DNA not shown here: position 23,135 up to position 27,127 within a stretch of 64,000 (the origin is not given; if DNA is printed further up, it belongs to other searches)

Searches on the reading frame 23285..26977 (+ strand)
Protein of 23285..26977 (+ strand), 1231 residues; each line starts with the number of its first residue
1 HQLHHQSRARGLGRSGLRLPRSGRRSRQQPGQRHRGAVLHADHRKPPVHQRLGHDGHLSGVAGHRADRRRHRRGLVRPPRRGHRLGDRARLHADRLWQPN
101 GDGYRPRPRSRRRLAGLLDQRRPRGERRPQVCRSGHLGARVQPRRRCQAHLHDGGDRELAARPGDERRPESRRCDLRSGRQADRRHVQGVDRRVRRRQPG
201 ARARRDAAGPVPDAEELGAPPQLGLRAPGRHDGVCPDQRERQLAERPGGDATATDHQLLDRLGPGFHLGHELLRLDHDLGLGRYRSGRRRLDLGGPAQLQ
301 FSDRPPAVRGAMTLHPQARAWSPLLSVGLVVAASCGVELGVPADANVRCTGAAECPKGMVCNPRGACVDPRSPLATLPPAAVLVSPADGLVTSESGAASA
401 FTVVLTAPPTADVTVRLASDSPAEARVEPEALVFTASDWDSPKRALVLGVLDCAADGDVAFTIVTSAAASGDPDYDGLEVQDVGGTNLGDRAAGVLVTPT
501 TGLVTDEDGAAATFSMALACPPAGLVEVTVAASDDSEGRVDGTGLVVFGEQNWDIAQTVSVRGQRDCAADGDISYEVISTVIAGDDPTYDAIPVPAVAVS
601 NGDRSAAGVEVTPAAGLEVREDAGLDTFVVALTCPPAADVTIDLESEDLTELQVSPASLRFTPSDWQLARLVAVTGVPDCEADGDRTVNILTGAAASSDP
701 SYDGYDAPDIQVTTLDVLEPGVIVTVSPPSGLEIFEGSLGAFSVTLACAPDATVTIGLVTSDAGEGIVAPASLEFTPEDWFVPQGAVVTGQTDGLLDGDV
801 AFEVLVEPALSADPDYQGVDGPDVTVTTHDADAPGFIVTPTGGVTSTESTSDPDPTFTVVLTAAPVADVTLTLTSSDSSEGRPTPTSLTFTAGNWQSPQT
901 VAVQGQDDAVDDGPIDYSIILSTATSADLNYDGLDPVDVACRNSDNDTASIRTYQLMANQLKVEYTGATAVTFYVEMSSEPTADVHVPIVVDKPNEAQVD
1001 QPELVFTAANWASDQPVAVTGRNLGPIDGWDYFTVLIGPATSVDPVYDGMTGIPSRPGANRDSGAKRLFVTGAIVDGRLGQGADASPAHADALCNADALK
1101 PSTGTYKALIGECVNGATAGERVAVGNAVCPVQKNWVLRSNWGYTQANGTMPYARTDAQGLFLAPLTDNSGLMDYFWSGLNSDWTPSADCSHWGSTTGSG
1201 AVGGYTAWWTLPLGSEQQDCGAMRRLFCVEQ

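Call 61: search_protein_families(library=pfam, proteins=[window:23285-26977:+], max_evalue=0.0001)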
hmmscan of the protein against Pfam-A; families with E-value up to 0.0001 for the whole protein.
window:23285-26977:+ (1231 aa): 1 family
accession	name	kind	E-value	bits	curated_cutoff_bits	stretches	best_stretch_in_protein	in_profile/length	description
PF07588.17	DUF1554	-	1e-19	71.2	27.5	1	1085-1200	9-125/136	Protein of unknown function (DUF1554)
